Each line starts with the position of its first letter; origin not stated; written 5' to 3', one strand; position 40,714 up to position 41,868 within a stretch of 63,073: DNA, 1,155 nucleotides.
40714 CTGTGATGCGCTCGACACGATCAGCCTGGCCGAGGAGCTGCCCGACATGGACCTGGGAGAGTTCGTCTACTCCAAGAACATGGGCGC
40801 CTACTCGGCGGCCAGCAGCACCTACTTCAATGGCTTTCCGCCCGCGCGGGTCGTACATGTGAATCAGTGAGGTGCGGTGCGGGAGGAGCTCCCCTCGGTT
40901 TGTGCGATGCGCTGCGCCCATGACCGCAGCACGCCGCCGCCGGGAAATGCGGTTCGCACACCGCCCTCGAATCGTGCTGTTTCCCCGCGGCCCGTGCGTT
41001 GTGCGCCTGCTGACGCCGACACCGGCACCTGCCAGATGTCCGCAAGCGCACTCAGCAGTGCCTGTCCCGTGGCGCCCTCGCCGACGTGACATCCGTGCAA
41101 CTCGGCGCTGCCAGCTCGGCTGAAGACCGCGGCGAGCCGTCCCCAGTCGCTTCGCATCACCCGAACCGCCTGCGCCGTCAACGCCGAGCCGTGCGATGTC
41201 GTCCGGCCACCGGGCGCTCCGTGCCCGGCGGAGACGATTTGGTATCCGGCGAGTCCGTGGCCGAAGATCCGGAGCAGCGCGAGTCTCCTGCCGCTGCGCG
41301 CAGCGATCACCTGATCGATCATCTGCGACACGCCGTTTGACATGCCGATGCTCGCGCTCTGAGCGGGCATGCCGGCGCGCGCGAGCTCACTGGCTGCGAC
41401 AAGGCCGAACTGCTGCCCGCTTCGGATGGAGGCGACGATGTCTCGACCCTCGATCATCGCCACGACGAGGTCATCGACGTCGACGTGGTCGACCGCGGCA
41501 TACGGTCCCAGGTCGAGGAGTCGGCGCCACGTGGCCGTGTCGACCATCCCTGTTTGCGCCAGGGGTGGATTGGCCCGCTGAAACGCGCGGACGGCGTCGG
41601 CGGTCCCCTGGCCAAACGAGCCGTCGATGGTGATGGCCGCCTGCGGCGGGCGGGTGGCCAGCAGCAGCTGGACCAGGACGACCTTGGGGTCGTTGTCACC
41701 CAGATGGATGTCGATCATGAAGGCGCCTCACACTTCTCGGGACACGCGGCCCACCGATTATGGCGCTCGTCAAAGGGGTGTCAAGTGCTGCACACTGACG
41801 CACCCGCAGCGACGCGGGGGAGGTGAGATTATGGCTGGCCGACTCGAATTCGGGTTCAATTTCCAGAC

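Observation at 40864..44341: Orphan single-polypeptide TssB-TssC (T6SS sheath)-like protein with no other T6SS gene nearby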

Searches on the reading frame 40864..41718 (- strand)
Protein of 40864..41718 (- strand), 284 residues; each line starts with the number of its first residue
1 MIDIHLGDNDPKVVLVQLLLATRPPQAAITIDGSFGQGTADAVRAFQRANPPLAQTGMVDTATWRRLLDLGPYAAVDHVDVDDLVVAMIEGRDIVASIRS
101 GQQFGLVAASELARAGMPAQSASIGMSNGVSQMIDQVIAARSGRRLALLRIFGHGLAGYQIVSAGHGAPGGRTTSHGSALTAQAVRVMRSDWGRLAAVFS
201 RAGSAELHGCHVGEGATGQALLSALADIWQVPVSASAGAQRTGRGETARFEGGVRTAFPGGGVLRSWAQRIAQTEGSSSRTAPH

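Call 3: search_protein_families(library=pfam, proteins=[window:40864-41718:-], max_evalue=0.01)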
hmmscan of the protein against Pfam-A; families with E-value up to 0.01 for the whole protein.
window:40864-41718:- (284 aa): 2 families
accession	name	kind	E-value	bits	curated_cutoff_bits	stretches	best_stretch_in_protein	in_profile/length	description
PF01471.23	PG_binding_1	-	1.1e-10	42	23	1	10-67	2-57/57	Putative peptidoglycan binding domain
PF14252.11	DUF4347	-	1.8e-07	31.5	24.6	1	161-244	52-130/164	Domain of unknown function (DUF4347)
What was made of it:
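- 40864..41718 (-): Tentative partner: a 284-aa protein with PG_binding_1 (residues 10-67) and a DUF4347-like domain with invariant His154 and Cys210. By inspection it has no signal peptide. It may be a T6SS cargo effector (a CPD-like cysteine protease). Pfam (call 3).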

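Call 4: search_protein_families(library=ncbifam, proteins=[window:40864-41718:-], max_evalue=0.01)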
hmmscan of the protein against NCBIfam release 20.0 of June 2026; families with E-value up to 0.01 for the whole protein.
window:40864-41718:- (284 aa): 3 families
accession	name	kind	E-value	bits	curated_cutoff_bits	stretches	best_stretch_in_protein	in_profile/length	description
TIGR02869.1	spore_SleB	equivalog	0.00016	21.6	236.5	1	28-91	30-69/201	spore cortex-lytic enzyme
NF052336.1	PdgHdaseHSB100310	equivalog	0.0012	18.3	500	1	28-69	275-315/316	peptidoglycan hydrolase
NF052335.1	PdgHdaseHSB129560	equivalog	0.0015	18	500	1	28-68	290-329/330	peptidoglycan hydrolase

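Call 69: predict_structure(alignment_id=A2)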
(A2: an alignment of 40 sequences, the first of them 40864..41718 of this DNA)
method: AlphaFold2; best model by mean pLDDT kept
length: 284 residues; sequences in the alignment: 40
mean_pLDDT: 89.7   pTM: 0.89
mean pLDDT of the five models: 89.7, 88.8, 88.3, 87.9, 86.7
residues with pLDDT >= 90: 201; 70-90: 63; 50-70: 9; < 50: 11
segments of 3 or more residues with pLDDT < 50: 167-173, 281-284
pLDDT, mean of each block of 10 residues (from residue 1): 94 97 95 98 98 97 96 95 80 84 85 90 85 95 97 94 63 66 92 95 96 97 98 95 82 95 97 76 42
secondary structure, 60 per line:
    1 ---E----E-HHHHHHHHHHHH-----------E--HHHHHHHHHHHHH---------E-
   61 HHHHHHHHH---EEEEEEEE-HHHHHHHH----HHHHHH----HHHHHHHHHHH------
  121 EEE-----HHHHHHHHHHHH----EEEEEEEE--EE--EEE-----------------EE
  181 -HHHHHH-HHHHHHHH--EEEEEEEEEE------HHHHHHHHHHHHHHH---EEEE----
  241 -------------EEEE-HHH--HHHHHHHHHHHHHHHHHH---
elements in order: H11-22 H37-49 H61-69 E73-80 H82-89 H94-99 H104-114 E121-123 H129-140 E145-152 E159-161 H182-187 H189-196 E199-208 H215-229 E233-236 E254-257 H264-281
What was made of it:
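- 40864..41718 (-): AF2 model pLDDT 89.7 (call 69).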

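Call 71: fold_search(model_id=the predicted structure, library=pdb)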
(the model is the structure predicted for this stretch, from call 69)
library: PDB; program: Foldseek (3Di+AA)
matches with E <= 10: 1110; with E <= 0.001: 0
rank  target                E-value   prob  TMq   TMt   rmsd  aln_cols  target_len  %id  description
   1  5nm7_A                1.1e-03  1.00  0.22  0.24  15.4       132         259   25  Crystal structure of Burkholderia AP3 phage endolysin (released 2018-02-14)
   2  5nm7_G                2.5e-03  1.00  0.22  0.24   1.6        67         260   33  Crystal structure of Burkholderia AP3 phage endolysin (released 2018-02-14)
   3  4f5h_A                9.0e-03  0.25  0.24  0.19  21.9       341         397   13  Intercoversion of Substrate Specificity: E. coli Aspatate Aminotransferase to Tyrosine Aminotransferase: Chimera P3. (released 2013-02-13)
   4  9qpe_G                1.5e-02  0.96  0.34  0.51   7.5       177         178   18  Hcp3-Tce1 complex from the Pseudomonas aeruginosa Type VI Secretion System (released 2026-04-08)
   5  9h68_C                2.6e-02  1.00  0.22  0.15   1.5        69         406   29  Crystal Structure of the spore gernation lytic transglycosylase SleC from Clostridioides difficile in its zymogenic fo (released 2025-02-12)
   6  9di6                  2.6e-02  0.14  0.18  0.15  15.2       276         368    9  Crystal structure of Plasmodium falciparum dihydroorotate dehydrogenase bound with Inhibitor DSM679 (ethyl 1,4-dimethyl- (released 2025-01-01)
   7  4f4e_A                2.7e-02  0.54  0.28  0.22   9.6       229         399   13  Crystal structure of Aromatic-amino-acid aminotransferase from Burkholderia pseudomallei covalently bound to pyridoxal (released 2012-05-23)
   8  2v5d                  3.1e-02  0.16  0.20  0.10  13.2       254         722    9  Structure of a Family 84 Glycoside Hydrolase and a Family 32 Carbohydrate-Binding Module in Tandem from Clostridium perf (released 2009-01-27)
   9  3qwh_C                3.5e-02  0.60  0.30  0.33   9.2       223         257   12  Crystal structure of the 17beta-hydroxysteroid dehydrogenase from Cochliobolus lunatus in complex with NADPH and kaemp (released 2012-03-21)
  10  3ggo_D                3.5e-02  0.44  0.24  0.24   9.4       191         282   14  Crystal structure of prephenate dehydrogenase from A. aeolicus with HPP and NADH (released 2009-03-10)
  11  3o38_C                3.7e-02  0.38  0.28  0.32  13.0       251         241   14  Crystal structure of a short chain dehydrogenase from Mycobacterium smegmatis (released 2010-08-11)
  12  6gjg_B                3.7e-02  0.15  0.20  0.17  15.6       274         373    9  Plasmodium falciparum dihydroorotate dehydrogenase DHODH in complex with 3,6-dimethyl-N-(4-(trifluoromethyl)phenyl)-(1 (released 2018-09-19)
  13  4f5f_B                4.2e-02  0.15  0.23  0.18  22.0       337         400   12  Structure of Aspartate Aminotransferase Conversion to Tyrosine Aminotransferase: Chimera P1. (released 2013-02-13)
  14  4cqa_B                4.2e-02  0.14  0.20  0.17  15.6       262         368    9  Plasmodium falciparum dihydroorotate dehydrogenase (DHODH) in complex with IDI-6273 (released 2014-04-30)
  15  1lbu                  4.4e-02  1.00  0.21  0.28   2.6        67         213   33  HYDROLASE METALLO (ZN) DD-PEPTIDASE (released 1996-11-08)
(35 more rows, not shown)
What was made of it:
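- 40864..41718 (-): Foldseek hit to 9qpe_G, taken to be the Tce1 C-terminal domain inside Hcp3: E 0.015, probability 0.96, TM 0.51 on the target (call 71).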

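Call 73: search_solved_structures(query=A2, max_evalue=10, show_alignments=3)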
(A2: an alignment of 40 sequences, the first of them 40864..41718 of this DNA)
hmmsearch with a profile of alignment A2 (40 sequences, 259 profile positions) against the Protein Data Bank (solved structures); distinct sequences matched with E-value up to 10: 20.
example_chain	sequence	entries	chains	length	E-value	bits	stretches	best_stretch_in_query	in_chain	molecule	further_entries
5nm7_G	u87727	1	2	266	2.4e-10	43.4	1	2-71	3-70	Peptidoglycan-binding domain 1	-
9xps_S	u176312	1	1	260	3.3e-10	43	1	1-69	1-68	Endolysin gp144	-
3bkh_A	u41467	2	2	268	3.5e-10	42.8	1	1-69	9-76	lytic transglycosylase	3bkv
5tv7_A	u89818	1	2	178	1.2e-09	41.1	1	3-68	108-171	Putative peptidoglycan-binding/hydrolysing protein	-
1lbu_A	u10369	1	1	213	4.5e-09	39.2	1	4-109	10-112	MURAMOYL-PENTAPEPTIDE CARBOXYPEPTIDASE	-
7rum_A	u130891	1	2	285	5.6e-08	35.7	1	1-83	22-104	Endolysin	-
4lpq_A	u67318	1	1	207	6.2e-08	35.5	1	5-69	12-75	ErfK/YbiS/YcfS/YnhG family protein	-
8da2_A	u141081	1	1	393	3.1e-07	33.2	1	9-86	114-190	L,D-transpeptidase family protein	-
4xxt_A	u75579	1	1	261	4e-07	32.8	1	5-69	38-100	Fusion of predicted Zn-dependent amidase/peptidase (Cell wall hydrolase/DD-carboxypeptidas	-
9h68_A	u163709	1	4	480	1.3e-05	27.9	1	3-68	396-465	Spore cortex-lytic enzyme pre-pro-form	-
4fet_B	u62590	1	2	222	0.00052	22.6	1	4-119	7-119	Spore cortex-lytic enzyme prepeptide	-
6tci_A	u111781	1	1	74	0.00058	22.5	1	4-71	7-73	Spore cortex-lytic enzyme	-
4nso_A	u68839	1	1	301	0.0044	19.6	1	27-54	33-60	Effector protein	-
4c2f_A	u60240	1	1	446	0.0084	18.7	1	28-70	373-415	CARBOXY-TERMINAL PROCESSING PROTEASE CTPB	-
4c2c_A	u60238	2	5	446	0.0084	18.7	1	28-70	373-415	CARBOXY-TERMINAL PROCESSING PROTEASE CTPB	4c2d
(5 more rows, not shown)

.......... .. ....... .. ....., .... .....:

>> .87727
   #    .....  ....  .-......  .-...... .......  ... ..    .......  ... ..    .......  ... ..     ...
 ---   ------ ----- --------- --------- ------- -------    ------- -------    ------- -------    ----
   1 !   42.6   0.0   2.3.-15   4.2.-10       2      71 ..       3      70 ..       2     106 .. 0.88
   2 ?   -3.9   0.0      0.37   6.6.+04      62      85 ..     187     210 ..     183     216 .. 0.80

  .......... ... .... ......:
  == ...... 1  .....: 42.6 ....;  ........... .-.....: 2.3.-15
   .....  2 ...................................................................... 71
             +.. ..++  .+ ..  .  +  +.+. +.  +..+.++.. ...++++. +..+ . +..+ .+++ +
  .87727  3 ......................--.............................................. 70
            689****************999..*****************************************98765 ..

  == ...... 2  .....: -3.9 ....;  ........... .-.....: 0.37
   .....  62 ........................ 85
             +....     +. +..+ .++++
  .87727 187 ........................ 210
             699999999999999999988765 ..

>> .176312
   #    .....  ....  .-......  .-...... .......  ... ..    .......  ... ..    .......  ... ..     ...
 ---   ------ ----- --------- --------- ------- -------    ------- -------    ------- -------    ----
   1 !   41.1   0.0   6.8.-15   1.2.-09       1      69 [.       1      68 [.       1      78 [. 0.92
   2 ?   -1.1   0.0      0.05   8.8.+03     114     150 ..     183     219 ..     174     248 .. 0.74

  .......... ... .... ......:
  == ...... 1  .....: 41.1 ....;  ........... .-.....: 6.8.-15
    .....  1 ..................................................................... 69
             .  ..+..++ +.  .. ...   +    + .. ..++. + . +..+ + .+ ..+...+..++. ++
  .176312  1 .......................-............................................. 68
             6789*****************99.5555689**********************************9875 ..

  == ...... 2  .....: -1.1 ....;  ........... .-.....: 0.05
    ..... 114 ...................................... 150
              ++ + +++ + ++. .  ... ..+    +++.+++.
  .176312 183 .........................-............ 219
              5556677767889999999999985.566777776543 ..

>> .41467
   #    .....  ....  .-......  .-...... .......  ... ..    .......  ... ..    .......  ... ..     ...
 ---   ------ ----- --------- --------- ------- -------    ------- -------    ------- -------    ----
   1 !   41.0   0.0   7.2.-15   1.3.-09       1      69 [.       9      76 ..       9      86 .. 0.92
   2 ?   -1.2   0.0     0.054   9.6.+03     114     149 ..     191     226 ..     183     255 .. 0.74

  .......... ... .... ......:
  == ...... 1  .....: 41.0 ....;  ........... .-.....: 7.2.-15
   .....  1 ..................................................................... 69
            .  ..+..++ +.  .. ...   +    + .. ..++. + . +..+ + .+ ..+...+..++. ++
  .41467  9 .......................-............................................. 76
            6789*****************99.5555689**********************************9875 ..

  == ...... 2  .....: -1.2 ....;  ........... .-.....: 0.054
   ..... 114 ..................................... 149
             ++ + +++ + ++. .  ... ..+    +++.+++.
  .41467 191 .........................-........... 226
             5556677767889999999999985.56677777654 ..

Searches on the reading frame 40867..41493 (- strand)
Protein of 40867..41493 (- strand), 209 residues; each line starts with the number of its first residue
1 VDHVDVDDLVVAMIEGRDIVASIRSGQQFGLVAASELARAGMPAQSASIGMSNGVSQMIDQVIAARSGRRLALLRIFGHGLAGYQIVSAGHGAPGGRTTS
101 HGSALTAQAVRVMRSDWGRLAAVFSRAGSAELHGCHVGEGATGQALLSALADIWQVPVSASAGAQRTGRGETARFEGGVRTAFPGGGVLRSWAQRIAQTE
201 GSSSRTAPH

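Call 51: find_homologous_proteins(query=window:40867-41493:-, max_evalue=0.001)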
Query seq(209 aa) (209 aa): 98 proteins with E <= 0.001 among 3246 candidates.
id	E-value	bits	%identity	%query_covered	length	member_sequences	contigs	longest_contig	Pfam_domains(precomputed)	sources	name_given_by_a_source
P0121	2.0e-123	428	99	100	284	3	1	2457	PF14252.12,PF01471.24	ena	-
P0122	8.3e-111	387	91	94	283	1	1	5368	PF14252.12,PF01471.24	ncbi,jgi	jgi:hypothetical protein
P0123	1.7e-67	245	60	88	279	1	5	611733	PF14252.12,PF01471.24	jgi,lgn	jgi:hypothetical protein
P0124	5.3e-67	244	62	96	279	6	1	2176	PF14252.12,PF01471.24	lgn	-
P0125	8.6e-64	233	60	96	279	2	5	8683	PF14252.12,PF01471.24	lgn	-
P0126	3.3e-51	192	51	94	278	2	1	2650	PF01471.24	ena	-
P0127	1.2e-50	190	50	98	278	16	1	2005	PF01471.24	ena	-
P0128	3.8e-50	189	49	90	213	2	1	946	-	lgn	-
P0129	2.0e-49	186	49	90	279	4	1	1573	PF01471.24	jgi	jgi:peptidoglycan hydrolase-like protein with peptidoglycan-binding domain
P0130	1.5e-48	183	50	93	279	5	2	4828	PF14252.12,PF01471.24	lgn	-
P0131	1.9e-48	183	48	94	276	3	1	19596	PF01471.24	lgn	-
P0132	3.1e-47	179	46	94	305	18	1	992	-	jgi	-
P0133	3.6e-47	179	46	94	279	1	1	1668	PF01471.24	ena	-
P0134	2.8e-46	176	46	94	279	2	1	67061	PF14252.12,PF01471.24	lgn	-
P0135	3.8e-46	176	49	94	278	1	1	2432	PF14252.12,PF01471.24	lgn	-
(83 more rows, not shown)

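Call 52: find_encoding_contigs(protein=P0123, flank=8000, max_places=3)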
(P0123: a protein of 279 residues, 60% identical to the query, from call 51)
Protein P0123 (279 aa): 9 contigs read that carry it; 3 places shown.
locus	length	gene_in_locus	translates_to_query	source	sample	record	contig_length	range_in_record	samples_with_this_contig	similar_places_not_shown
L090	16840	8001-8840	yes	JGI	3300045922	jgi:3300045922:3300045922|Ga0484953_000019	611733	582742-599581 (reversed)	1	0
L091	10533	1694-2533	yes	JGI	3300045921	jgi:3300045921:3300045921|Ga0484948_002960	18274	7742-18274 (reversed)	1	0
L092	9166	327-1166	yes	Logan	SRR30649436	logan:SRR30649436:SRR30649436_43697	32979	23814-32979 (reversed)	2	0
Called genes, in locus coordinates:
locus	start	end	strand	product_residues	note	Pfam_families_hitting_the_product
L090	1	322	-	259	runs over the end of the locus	PF13489:Methyltransf_23, PF13649:Methyltransf_25, PF13847:Methyltransf_31, PF08241:Methyltransf_11, PF08242:Methyltransf_12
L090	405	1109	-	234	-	-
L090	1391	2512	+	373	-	PF02771:Acyl-CoA_dh_N, PF02770:Acyl-CoA_dh_M, PF00441:Acyl-CoA_dh_1, PF22924:ACOX_C_alpha1, PF08028:Acyl-CoA_dh_2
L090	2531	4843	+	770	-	PF06751:EutB, PF05985:EutC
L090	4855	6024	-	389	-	PF00162:PGK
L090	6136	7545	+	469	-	PF00171:Aldedh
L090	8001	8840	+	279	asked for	PF01471:PG_binding_1, PF14252:DUF4347 (faint)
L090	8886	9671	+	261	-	PF02567:PhzC-PhzF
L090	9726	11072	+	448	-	-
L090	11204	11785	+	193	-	PF07638:Sigma70_ECF (weak), PF04542:Sigma70_r2, PF08281:Sigma70_r4_2, PF04545:Sigma70_r4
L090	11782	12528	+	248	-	PF10099:RskA_C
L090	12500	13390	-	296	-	PF00850:Hist_deacetyl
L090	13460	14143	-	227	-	PF06439:3keto-disac_hyd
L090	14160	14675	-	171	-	-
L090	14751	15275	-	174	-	PF01965:DJ-1_PfpI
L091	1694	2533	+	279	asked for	PF01471:PG_binding_1, PF14252:DUF4347 (faint)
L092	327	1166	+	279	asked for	PF01471:PG_binding_1, PF14252:DUF4347 (faint)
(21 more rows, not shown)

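Call 53: find_encoding_contigs(protein=P0134, flank=8000, max_places=2)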
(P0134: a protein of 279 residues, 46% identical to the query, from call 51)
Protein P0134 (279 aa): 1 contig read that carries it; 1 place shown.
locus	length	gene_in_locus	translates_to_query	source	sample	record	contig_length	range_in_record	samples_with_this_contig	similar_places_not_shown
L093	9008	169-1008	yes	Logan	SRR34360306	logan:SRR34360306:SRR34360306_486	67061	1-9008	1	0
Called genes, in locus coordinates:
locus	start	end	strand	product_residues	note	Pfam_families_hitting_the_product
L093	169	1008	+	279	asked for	PF01471:PG_binding_1 (weak), PF14252:DUF4347 (faint)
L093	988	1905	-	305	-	-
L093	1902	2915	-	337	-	PF02353:CMAS, PF05175:MTS (weak), PF13489:Methyltransf_23, PF08241:Methyltransf_11, PF08242:Methyltransf_12, PF13649:Methyltransf_25, PF13847:Methyltransf_31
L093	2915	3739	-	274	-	PF06966:DUF1295, PF02544:Steroid_dh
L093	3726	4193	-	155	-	PF09835:DUF2062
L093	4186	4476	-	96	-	PF07343:DUF1475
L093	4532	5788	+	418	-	PF01266:DAO (weak), PF01593:Amino_oxidase, PF13450:NAD_binding_8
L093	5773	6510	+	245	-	PF07103:DUF1365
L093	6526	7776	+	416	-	PF02353:CMAS, PF08241:Methyltransf_11 (weak), PF08242:Methyltransf_12 (faint), PF13649:Methyltransf_25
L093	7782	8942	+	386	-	PF13624:SurA_N_3 (weak), PF09312:SurA_N (weak), PF13145:Rotamase_2, PF13616:Rotamase_3, PF00639:Rotamase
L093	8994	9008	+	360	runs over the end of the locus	PF01336:tRNA_anti-codon, PF01966:HD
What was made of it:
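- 40864..41718 (-): Its 46-60% identical relatives lie in unrelated contexts (calls 52, 53).
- Tried and rejected: Rejected for its 46-60% identical relatives, which lie in housekeeping contexts (calls 52, 53).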
